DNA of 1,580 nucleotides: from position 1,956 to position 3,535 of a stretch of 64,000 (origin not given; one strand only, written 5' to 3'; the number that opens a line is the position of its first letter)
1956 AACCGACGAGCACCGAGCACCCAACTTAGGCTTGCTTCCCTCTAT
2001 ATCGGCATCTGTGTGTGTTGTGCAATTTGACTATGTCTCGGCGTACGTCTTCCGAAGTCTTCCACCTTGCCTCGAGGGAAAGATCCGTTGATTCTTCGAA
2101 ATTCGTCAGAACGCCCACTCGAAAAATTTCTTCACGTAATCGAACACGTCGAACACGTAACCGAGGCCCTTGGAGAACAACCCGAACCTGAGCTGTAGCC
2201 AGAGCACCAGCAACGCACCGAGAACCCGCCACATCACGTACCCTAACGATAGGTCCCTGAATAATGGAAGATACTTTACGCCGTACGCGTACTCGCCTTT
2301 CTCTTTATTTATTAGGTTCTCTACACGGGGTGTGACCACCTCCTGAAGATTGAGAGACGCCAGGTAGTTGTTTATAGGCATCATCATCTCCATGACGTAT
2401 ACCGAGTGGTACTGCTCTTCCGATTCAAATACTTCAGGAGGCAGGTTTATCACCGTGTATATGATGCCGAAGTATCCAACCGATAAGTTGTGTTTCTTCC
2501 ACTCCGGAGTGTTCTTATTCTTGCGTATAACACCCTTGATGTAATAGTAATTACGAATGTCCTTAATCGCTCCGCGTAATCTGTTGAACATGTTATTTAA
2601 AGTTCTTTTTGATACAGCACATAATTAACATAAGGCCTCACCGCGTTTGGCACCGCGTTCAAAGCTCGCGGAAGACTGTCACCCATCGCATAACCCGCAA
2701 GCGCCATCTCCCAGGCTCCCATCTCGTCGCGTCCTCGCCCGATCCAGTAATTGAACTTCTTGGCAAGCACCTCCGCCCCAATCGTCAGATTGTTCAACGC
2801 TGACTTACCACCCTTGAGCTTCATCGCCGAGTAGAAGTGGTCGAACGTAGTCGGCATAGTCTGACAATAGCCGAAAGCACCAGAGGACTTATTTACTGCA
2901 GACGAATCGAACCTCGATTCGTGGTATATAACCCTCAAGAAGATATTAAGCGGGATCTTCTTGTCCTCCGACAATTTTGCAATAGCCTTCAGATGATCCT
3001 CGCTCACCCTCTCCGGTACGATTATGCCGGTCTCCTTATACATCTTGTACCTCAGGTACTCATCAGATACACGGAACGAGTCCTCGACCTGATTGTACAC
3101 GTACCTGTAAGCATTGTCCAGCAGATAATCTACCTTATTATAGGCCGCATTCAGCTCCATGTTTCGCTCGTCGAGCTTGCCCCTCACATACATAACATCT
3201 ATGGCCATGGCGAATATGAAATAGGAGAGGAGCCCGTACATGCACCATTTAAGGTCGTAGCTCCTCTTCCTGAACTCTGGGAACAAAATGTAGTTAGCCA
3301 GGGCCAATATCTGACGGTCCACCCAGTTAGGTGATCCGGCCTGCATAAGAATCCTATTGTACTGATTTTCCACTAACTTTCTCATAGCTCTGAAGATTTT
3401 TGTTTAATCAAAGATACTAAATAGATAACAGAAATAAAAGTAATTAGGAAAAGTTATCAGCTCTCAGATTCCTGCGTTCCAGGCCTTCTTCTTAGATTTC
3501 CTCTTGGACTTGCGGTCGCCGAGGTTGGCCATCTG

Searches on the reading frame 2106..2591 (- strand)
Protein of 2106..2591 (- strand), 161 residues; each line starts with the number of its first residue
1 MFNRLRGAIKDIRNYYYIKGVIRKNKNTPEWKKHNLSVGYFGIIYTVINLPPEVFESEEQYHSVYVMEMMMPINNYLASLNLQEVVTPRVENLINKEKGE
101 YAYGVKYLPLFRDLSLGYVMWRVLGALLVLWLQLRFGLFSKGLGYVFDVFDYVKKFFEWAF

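Call 4: search_protein_families(library=pfam, proteins=[window:2106-2591:-], max_evalue=1)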
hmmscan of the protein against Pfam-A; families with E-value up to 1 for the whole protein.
window:2106-2591:- (161 aa): 0 families

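Call 6: search_protein_families(library=phrogs, proteins=[window:2106-2591:-], max_evalue=0.01)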
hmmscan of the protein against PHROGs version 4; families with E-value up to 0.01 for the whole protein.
window:2106-2591:- (161 aa): 0 families

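Call 44: find_homologous_proteins(query=window:2106-2591:-)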
Query window:2106-2591:- (161 aa): 37 proteins with E <= 0.001 among 64 candidates.
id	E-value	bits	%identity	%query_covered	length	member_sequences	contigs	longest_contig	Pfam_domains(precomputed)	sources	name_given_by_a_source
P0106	3.5e-96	338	95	100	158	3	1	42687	-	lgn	-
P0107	1.3e-70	255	72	98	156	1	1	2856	-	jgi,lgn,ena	-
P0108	2.1e-64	234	70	94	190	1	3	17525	-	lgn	-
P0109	1.0e-62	229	66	98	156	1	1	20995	-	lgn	-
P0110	2.4e-60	221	62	98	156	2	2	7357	-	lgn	-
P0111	5.0e-55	204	64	92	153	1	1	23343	-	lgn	-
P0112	7.5e-51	190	63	83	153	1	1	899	-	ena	-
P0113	8.6e-51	190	63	86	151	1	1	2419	-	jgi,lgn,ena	-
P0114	2.4e-49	185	59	91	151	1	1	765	-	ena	-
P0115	3.1e-49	185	63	83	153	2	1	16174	-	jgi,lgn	jgi:hypothetical protein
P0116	1.7e-48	183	57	89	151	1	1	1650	-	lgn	-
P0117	2.9e-48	182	57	94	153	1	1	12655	-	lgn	-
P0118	6.5e-48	181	60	84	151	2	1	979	-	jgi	-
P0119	6.9e-48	181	57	87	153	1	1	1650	-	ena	-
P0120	1.0e-47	180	57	90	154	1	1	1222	-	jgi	jgi:hypothetical protein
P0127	7.5e-46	174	53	92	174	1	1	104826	-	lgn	-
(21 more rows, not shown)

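Call 53: predict_structure(alignment_id=A3)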
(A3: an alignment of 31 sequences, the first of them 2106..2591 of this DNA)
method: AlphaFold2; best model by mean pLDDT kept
length: 161 residues; sequences in the alignment: 31
mean_pLDDT: 84.1   pTM: 0.63
mean pLDDT of the five models: 84.1, 83.9, 83.2, 82.2, 80.4
residues with pLDDT >= 90: 57; 70-90: 91; 50-70: 13; < 50: 0
segments of 3 or more residues with pLDDT < 50: none
pLDDT, mean of each block of 10 residues (from residue 1): 77 91 94 92 90 78 88 94 90 80 88 75 88 77 70 77 63
secondary structure, 60 per line:
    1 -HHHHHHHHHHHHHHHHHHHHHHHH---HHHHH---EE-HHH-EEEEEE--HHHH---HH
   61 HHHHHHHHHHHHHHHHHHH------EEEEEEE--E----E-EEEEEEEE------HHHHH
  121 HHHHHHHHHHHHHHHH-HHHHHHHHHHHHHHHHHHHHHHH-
elements in order: H2-25 H29-33 E44-49 H52-55 H59-79 E86-92 E102-109 H116-136 H138-160

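Call 64: find_encoding_contigs(protein=P0127, flank=10000, max_places=1)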
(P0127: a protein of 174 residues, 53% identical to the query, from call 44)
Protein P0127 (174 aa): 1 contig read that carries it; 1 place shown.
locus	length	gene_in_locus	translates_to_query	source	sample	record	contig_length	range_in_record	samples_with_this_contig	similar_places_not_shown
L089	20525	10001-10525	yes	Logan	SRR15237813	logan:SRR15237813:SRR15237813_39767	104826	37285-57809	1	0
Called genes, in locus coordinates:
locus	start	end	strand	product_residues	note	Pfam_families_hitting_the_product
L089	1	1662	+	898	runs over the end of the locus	PF17482:Phage_sheath_1C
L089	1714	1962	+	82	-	-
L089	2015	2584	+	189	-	-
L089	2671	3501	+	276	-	-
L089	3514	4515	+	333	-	-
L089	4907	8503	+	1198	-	-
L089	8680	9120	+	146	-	PF00383:dCMP_cyt_deam_1, PF14437:MafB19-deam, PF14439:Bd3614-deam (weak)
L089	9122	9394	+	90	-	-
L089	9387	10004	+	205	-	PF04542:Sigma70_r2, PF08281:Sigma70_r4_2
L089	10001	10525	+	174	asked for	-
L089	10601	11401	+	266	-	PF12705:PDDEXK_1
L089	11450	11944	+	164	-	-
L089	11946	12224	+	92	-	-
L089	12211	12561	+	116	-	-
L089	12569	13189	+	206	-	-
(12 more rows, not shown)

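Call 86: search_protein_families(library=padloc, proteins=[window:2106-2591:-], max_evalue=0.01)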
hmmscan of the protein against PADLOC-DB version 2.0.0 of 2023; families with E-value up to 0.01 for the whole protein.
window:2106-2591:- (161 aa): 0 families

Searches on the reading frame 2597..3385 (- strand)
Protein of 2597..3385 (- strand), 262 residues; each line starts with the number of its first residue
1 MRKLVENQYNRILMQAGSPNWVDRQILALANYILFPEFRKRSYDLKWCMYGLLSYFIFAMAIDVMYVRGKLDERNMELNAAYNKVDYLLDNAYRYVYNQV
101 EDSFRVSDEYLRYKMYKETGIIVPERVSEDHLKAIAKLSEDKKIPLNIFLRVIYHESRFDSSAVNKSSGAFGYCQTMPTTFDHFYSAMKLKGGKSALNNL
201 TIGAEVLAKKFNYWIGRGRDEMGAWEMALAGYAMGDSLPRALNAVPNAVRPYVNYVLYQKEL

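Call 4: search_protein_families(library=pfam, proteins=[window:2597-3385:-], max_evalue=1)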
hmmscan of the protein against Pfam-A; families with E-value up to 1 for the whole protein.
window:2597-3385:- (262 aa): 4 families
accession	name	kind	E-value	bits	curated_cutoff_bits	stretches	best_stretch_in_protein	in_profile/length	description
PF01464.25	SLT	-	9e-11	41.8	21.3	1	135-237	3-99/117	Transglycosylase SLT domain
PF19489.4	SLT_4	-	0.0035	17.4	27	1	130-189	33-104/184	Transglycosylase SLT domain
PF18013.6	Phage_lysozyme2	-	0.16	12.6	28.2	1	153-202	27-77/140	Phage tail lysozyme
PF06602.19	Myotub-related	-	0.19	11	25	1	100-150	37-89/352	Myotubularin-like phosphatase domain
